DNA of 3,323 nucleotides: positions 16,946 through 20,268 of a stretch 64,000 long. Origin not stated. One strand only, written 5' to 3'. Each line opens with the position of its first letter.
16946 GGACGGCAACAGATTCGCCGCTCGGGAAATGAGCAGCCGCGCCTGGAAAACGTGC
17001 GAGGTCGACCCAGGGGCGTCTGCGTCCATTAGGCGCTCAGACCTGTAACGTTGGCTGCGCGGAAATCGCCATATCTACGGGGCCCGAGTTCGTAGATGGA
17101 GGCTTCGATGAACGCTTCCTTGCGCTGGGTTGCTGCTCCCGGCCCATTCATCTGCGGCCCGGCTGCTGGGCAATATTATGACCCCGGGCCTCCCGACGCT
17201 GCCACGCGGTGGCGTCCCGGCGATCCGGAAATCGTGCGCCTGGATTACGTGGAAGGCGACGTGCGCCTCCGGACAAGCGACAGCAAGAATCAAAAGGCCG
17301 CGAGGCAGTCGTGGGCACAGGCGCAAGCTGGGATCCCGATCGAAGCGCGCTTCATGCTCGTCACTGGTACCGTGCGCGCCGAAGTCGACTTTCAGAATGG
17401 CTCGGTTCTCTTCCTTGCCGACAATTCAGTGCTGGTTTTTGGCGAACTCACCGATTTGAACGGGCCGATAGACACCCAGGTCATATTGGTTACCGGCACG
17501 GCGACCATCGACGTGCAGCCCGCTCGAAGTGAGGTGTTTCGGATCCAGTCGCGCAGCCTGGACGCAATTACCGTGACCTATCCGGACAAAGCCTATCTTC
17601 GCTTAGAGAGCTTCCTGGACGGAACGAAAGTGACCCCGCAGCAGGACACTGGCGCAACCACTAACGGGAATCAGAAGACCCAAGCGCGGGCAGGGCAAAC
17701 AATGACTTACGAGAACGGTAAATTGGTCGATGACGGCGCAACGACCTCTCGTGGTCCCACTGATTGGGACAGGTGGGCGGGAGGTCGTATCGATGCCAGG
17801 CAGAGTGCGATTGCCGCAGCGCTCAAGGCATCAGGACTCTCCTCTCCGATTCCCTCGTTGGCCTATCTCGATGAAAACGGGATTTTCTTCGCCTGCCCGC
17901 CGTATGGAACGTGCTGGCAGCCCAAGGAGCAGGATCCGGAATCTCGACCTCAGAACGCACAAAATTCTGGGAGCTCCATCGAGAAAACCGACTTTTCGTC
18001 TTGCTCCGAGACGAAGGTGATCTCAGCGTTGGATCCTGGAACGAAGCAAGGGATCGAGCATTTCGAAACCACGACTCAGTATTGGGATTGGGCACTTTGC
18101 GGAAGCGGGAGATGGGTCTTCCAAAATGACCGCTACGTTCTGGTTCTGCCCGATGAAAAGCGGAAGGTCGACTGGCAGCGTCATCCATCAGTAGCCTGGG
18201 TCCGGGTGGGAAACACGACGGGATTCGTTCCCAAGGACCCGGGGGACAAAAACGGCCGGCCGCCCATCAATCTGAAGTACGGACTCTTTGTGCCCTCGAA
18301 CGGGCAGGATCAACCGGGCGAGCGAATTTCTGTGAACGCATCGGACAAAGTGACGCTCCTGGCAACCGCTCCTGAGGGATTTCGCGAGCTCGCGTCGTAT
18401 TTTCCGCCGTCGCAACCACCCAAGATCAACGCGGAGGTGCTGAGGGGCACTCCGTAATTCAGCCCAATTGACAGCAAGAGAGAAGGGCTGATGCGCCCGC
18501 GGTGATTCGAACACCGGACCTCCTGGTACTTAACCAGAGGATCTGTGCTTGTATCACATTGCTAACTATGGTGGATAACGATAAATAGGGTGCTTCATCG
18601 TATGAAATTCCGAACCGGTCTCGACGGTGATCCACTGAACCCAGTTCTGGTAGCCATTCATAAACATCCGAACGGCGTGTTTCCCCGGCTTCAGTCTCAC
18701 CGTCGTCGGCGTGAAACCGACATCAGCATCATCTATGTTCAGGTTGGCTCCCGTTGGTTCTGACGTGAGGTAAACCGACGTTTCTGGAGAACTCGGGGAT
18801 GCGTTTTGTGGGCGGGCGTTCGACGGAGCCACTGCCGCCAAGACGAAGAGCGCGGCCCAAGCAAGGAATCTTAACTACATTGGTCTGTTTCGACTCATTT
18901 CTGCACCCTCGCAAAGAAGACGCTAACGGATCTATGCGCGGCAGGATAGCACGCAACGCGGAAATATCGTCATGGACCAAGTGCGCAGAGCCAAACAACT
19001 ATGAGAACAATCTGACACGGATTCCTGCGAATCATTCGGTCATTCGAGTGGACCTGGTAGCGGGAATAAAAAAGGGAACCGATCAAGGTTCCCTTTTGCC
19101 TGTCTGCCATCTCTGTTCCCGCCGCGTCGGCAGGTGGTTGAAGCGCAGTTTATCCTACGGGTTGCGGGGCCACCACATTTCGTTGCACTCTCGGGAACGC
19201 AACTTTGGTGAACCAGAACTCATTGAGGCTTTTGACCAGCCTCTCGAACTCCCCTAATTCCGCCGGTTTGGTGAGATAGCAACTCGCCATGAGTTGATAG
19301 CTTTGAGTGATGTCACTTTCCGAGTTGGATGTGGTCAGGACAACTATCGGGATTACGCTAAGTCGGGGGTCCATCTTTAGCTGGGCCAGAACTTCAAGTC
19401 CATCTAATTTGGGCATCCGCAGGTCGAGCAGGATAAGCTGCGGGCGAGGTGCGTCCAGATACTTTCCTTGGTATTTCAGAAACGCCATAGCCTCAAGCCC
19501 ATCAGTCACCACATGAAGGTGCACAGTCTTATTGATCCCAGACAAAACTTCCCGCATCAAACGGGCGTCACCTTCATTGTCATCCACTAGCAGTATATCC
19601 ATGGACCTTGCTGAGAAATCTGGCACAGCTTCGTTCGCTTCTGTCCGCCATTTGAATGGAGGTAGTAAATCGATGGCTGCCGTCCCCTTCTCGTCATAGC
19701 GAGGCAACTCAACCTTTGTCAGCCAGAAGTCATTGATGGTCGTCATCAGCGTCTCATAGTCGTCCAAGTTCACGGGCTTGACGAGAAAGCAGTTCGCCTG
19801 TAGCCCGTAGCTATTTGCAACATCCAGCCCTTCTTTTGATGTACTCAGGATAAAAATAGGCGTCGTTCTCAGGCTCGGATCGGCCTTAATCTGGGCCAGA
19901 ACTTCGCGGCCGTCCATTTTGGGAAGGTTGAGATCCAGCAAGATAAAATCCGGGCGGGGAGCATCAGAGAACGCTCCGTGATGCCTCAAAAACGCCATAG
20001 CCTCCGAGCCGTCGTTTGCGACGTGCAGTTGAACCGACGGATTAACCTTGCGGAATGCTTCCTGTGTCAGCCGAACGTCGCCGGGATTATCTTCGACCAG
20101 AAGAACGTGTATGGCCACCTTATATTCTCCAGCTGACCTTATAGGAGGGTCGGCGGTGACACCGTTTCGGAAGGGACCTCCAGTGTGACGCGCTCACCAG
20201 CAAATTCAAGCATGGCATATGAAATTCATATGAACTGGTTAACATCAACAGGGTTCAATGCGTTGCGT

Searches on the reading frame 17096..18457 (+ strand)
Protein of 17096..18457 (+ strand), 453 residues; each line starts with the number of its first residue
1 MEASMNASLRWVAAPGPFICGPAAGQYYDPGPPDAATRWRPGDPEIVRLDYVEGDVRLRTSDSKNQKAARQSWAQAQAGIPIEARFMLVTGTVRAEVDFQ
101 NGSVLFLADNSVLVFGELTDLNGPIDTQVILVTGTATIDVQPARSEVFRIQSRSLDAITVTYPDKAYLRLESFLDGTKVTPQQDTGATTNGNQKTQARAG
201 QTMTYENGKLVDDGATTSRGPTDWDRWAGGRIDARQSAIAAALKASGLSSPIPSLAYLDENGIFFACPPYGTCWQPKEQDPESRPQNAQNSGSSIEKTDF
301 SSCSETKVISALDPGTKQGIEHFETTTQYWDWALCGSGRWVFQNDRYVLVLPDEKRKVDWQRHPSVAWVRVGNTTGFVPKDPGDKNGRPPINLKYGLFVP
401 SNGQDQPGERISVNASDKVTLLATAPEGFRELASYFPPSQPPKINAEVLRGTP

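Call 28: search_protein_families(library=pfam, proteins=[window:17096-18457:+], max_evalue=0.0001)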
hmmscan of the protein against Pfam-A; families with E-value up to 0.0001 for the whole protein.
window:17096-18457:+ (453 aa): 0 families

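Call 42: search_protein_families(library=pfam, proteins=[window:17096-18457:+], max_evalue=0.0001)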
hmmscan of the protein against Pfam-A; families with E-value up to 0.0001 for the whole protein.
window:17096-18457:+ (453 aa): 0 families

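Call 83: search_protein_families(library=pfam, proteins=[window:17096-18457:+], max_evalue=0.01)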
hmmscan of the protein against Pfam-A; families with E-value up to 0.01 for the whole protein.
window:17096-18457:+ (453 aa): 2 families
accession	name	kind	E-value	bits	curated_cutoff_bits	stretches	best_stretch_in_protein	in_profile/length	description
PF04773.18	FecR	-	0.00016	22.5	24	1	90-155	5-69/97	FecR protein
PF20245.3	DUF6600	-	0.0037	17.8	27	0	326-382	49-100/102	Family of unknown function (DUF6600)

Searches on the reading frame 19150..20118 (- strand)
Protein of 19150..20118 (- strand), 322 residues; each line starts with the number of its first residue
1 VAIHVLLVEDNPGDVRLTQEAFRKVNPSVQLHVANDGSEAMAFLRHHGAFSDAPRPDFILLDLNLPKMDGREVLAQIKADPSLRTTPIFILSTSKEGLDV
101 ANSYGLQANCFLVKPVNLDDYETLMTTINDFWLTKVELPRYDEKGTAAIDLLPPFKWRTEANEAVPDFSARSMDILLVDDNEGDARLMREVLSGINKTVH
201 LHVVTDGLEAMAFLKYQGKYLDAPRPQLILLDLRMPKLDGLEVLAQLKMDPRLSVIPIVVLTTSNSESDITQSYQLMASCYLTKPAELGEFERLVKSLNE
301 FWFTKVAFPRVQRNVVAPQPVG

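Call 28: search_protein_families(library=pfam, proteins=[window:19150-20118:-], max_evalue=0.0001)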
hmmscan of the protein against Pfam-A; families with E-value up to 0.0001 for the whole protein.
window:19150-20118:- (322 aa): 1 family
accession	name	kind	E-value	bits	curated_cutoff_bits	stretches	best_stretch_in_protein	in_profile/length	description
PF00072.30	Response_reg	-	1.4e-37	128.7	30.2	2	175-292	1-107/111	Response regulator receiver domain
